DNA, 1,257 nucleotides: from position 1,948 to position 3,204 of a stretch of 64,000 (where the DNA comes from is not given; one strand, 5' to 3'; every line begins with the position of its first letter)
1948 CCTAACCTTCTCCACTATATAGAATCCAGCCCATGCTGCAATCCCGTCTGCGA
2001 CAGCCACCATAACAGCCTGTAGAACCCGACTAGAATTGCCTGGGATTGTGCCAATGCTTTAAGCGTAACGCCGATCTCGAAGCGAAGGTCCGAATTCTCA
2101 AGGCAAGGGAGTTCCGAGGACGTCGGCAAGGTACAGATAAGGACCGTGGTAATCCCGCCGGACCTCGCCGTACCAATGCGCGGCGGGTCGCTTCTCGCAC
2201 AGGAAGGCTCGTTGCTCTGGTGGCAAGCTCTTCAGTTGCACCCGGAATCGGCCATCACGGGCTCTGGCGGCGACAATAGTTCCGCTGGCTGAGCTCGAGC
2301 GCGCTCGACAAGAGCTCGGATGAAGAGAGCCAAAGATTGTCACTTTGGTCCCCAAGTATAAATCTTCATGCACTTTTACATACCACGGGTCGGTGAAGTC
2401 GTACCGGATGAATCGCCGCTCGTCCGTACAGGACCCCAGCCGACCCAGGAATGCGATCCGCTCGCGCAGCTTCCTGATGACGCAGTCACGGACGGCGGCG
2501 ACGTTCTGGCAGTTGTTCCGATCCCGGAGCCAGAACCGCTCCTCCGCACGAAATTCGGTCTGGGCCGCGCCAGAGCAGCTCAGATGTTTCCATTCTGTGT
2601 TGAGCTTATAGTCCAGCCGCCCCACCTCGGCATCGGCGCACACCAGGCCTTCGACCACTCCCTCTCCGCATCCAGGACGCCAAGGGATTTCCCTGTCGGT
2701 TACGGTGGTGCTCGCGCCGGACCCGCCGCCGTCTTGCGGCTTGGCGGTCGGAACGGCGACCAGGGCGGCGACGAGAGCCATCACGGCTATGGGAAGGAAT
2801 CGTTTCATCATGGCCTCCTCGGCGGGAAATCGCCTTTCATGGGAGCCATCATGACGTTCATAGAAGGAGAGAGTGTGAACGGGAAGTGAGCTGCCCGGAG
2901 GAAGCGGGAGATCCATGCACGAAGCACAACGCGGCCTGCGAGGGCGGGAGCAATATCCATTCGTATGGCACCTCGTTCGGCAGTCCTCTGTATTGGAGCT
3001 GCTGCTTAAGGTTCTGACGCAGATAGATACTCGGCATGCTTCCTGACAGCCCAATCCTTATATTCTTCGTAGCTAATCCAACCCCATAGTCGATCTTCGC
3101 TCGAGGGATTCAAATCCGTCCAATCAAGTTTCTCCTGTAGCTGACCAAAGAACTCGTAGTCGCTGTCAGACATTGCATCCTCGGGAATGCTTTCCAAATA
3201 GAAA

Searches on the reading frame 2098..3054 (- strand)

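Call 21: search_protein_families(library=pfam, proteins=[window:2098-3054:-], max_evalue=0.001)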
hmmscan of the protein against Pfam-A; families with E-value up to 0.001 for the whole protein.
window:2098-3054:- (318 aa): 1 family
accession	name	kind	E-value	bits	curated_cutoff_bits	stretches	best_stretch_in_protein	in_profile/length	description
PF07007.17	LprI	-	0.00021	22.1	22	1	136-203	14-106/106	Lysozyme inhibitor LprI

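Call 57: search_protein_families(library=padloc, proteins=[window:2098-3054:-], max_evalue=0.01)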
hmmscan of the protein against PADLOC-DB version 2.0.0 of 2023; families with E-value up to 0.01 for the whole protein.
window:2098-3054:- (318 aa): 0 families
